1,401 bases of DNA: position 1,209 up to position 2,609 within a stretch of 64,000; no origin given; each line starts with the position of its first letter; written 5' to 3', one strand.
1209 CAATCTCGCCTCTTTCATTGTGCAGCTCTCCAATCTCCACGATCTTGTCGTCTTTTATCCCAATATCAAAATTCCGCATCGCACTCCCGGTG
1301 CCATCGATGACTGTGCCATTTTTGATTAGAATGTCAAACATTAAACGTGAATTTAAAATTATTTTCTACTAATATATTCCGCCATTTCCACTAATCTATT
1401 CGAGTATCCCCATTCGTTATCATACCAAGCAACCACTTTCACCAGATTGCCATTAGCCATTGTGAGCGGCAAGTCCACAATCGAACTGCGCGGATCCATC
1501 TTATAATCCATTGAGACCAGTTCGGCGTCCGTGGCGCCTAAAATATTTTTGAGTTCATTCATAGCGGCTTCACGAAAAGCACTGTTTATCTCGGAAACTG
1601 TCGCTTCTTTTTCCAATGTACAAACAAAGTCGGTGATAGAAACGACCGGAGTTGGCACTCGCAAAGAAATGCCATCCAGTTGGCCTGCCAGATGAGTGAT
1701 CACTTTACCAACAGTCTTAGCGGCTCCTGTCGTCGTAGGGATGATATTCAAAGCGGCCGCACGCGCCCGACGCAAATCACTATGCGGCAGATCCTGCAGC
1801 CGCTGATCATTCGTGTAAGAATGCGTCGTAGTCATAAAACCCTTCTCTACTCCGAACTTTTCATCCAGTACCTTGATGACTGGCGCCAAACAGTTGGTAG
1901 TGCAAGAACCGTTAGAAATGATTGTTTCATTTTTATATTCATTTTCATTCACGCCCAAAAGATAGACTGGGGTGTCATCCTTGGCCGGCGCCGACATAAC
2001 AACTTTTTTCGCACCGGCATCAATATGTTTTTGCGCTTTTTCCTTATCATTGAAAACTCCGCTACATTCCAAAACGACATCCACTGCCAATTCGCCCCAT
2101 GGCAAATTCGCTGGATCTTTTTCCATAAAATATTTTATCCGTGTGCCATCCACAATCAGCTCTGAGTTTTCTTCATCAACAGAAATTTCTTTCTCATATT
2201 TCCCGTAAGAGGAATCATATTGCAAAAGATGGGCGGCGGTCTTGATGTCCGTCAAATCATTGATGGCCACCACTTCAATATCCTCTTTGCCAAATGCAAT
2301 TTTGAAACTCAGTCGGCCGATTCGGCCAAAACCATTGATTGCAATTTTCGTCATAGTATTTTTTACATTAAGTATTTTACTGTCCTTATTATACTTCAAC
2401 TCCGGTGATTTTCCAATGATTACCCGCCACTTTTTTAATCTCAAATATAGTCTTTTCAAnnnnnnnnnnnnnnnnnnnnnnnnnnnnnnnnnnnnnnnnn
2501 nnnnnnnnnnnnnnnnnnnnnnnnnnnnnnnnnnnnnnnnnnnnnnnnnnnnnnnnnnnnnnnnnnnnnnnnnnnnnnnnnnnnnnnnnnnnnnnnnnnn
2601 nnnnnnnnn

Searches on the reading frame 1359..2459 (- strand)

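Call 6: search_protein_families(library=pfam, proteins=[window:1359-2459:-])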
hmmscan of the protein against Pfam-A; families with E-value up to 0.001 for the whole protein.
window:1359-2459:- (366 aa): 2 families
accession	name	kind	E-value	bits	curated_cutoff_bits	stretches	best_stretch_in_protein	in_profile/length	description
PF02800.25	Gp_dh_C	-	5.5e-60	202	24.4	1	191-346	1-158/158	Glyceraldehyde 3-phosphate dehydrogenase, C-terminal domain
PF00044.30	Gp_dh_N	-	1.7e-37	128.2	31.7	1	38-139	2-101/101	Glyceraldehyde 3-phosphate dehydrogenase, NAD binding domain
